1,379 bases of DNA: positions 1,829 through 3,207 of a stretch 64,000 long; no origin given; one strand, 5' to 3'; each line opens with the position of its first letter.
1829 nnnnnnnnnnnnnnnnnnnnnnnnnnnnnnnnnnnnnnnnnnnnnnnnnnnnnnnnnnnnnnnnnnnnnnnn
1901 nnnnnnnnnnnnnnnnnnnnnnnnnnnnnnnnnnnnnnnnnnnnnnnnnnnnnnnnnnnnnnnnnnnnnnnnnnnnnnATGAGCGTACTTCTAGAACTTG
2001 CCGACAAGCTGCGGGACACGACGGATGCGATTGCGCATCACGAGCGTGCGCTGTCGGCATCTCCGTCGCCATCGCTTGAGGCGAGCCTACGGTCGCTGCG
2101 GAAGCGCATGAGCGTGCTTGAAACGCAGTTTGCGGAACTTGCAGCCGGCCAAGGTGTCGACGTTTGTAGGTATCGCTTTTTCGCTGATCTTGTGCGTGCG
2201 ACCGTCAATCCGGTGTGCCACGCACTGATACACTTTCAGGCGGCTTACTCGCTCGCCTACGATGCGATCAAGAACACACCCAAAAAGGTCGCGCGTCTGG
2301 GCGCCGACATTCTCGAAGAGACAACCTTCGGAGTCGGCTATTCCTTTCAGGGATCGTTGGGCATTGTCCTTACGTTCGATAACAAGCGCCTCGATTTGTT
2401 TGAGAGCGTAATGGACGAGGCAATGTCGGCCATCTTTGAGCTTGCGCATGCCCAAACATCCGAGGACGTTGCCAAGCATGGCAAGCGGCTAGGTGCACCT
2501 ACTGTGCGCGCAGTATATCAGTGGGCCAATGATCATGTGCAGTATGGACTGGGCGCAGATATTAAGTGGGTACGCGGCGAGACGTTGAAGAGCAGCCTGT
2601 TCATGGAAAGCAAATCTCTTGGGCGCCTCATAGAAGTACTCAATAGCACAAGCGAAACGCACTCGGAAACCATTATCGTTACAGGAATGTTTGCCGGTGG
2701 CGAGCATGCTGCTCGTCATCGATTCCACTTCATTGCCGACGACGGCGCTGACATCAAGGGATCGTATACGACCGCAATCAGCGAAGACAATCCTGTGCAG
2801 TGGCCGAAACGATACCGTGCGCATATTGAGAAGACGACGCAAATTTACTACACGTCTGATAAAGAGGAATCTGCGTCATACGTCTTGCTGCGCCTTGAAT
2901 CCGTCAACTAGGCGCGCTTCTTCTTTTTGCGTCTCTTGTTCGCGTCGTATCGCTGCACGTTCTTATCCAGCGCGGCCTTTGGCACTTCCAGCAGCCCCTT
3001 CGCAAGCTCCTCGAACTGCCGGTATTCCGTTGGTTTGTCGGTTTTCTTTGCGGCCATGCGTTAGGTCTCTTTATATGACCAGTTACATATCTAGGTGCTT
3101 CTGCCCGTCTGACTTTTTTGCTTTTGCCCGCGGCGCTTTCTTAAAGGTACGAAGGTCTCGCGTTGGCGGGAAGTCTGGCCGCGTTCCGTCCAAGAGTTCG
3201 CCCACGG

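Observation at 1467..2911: Translationally coupled minimal nucleotidyltransferase + unknown 310-aa partner as IS cargo: candidate uncharacterised defence/addiction module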

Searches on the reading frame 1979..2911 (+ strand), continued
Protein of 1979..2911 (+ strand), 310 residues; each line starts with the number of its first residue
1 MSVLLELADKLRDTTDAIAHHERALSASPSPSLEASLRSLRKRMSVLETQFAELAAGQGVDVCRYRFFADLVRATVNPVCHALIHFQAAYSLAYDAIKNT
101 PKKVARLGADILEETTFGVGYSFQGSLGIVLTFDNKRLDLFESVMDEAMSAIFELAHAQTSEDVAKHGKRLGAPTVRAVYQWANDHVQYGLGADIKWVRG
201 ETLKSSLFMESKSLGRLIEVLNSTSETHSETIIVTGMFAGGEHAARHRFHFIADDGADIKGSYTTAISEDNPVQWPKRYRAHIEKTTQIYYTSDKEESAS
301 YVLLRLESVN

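Call 66: fold_search(model_id=the predicted structure, library=pdb)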
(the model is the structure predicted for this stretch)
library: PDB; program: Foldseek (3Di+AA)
matches with E <= 10: 986; with E <= 0.001: 0
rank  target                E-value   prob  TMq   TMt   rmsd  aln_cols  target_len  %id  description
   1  4ql5_A                1.8e-02  1.00  0.15  0.54   6.3        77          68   12  Crystal structure of translation initiation factor IF-1 from Streptococcus pneumoniae TIGR4 (released 2014-07-02)
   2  4hhu_A                3.4e-02  0.85  0.20  0.33  10.8       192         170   14  Crystal Structure of Engineered Protein. Northeast Structural Genomics Consortium Target OR280. (released 2012-10-24)
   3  2n3s_MODEL_1_A        3.8e-02  0.99  0.16  0.54   6.4        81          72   10  NMR Assignments and structure of Translation initiation factor IF-1 from Burkholderia thailandensis E264. (released 2015-06-24)
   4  3i4o_B                4.1e-02  0.99  0.15  0.54   6.2        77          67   10  Crystal Structure of Translation Initiation Factor 1 from Mycobacterium tuberculosis (released 2010-02-23)
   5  8s9t_B                5.3e-02  0.11  0.11  0.17  22.8       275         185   12  CRISPR-Cas type III-D effector complex (released 2024-04-24)
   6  3i4o_A                5.6e-02  0.98  0.15  0.53   6.3        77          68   10  Crystal Structure of Translation Initiation Factor 1 from Mycobacterium tuberculosis (released 2010-02-23)
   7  3ur3                  5.9e-02  0.13  0.12  0.09  16.1       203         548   12  Structure of the Cmr2 subunit of the CRISPR RNA silencing complex (released 2012-03-21)
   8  9h9h_X                7.0e-02  0.98  0.16  0.53   6.0        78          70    8  Complex 1 30S-IF1-IF2-IF3-GE81112 (released 2025-08-06)
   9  4ql5_B                7.0e-02  0.97  0.15  0.53   6.3        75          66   12  Crystal structure of translation initiation factor IF-1 from Streptococcus pneumoniae TIGR4 (released 2014-07-02)
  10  9fco_I                7.4e-02  0.97  0.15  0.52   6.3        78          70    8  Structure of E. coli 30S-IF1-IF3-mRNA-Kasugamycin complex (released 2025-03-19)
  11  4bts_A0               9.7e-02  0.99  0.17  0.45   4.5        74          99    8  THE CRYSTAL STRUCTURE OF THE EUKARYOTIC 40S RIBOSOMAL SUBUNIT IN COMPLEX WITH EIF1 AND EIF1A (released 2013-07-17)
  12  2n8n_MODEL_1_A        1.0e-01  0.96  0.16  0.52   6.4        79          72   10  Solution structure of translation initiation factor (released 2016-10-26)
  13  5iic_A                1.1e-01  0.03  0.09  0.07  21.2       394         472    9  Crystal structure of red abalone VERL repeat 3 at 2.9 A resolution (released 2017-06-14)
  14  4d05_B                1.4e-01  0.18  0.15  0.18  15.9       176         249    8  Structure and activity of a minimal-type ATP-dependent DNA ligase from a psychrotolerant bacterium (released 2014-11-12)
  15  3cwz_B                1.4e-01  0.09  0.15  0.15  20.8       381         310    8  Structure of RAB6(GTP)-R6IP1 complex (released 2008-11-18)
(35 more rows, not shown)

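Call 91: search_protein_families(library=pfam, alignment_id=A2, max_evalue=0.5)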
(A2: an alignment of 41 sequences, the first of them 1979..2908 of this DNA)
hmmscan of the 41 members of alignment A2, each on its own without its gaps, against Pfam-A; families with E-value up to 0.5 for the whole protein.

A. member 1, window:1979-2908:+ (310 aa): 0 families

B. families by the number of members that match (of 41 scanned): 45 families (the first 25 are shown)
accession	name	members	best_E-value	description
PF13428.12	TPR_14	3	0.031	Tetratricopeptide repeat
PF00435.27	Spectrin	3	0.12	Spectrin repeat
PF09361.15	Phasin_2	2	0.025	Phasin protein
PF14559.12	TPR_19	2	0.026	Tetratricopeptide repeat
PF13897.11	GOLD_2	2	0.11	Golgi-dynamics membrane-trafficking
PF25803.1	Spectrin_SYNE1_2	1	0.0061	Nesprin-1, spectrin repeats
PF12124.13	bCoV_SUD_C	1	0.013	Betacoronavirus SUD-C domain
PF14276.11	DUF4363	1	0.015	Domain of unknown function (DUF4363)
PF13432.12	TPR_16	1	0.025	Tetratricopeptide repeat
PF14389.11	Lzipper-MIP1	1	0.026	Leucine-zipper of ternary complex factor MIP1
PF10620.15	MdcG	1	0.028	Phosphoribosyl-dephospho-CoA transferase MdcG C-terminal domain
PF23991.1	DUF7310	1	0.036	Coiled-coil region of unknown function (DUF7310)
PF08336.16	P4Ha_N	1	0.037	Prolyl 4-Hydroxylase alpha-subunit, N-terminal region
PF08965.17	Aca2_YdiL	1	0.048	Aca2/YdiL-like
PF07498.18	Rho_N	1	0.05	Rho termination factor, N-terminal domain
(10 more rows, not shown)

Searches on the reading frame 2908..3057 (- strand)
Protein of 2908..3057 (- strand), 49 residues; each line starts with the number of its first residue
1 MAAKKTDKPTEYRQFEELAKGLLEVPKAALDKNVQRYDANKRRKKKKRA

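Call 3: search_protein_families(library=pfam, proteins=[window:2908-3057:-], max_evalue=1)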
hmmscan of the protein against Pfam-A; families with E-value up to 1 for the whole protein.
window:2908-3057:- (49 aa): 0 families

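Call 4: search_protein_families(library=padloc, proteins=[window:2908-3057:-], max_evalue=1)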
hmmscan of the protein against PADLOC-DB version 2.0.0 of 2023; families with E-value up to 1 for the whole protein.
window:2908-3057:- (49 aa): 0 families

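Call 5: search_protein_families(library=ncbifam, proteins=[window:2908-3057:-], max_evalue=1)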
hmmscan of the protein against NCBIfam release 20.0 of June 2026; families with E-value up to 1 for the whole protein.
window:2908-3057:- (49 aa): 0 families

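Call 61: search_protein_families(library=phrogs, proteins=[window:2908-3054:-], max_evalue=1)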
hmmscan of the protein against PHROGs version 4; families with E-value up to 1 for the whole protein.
window:2908-3054:- (48 aa): 0 families
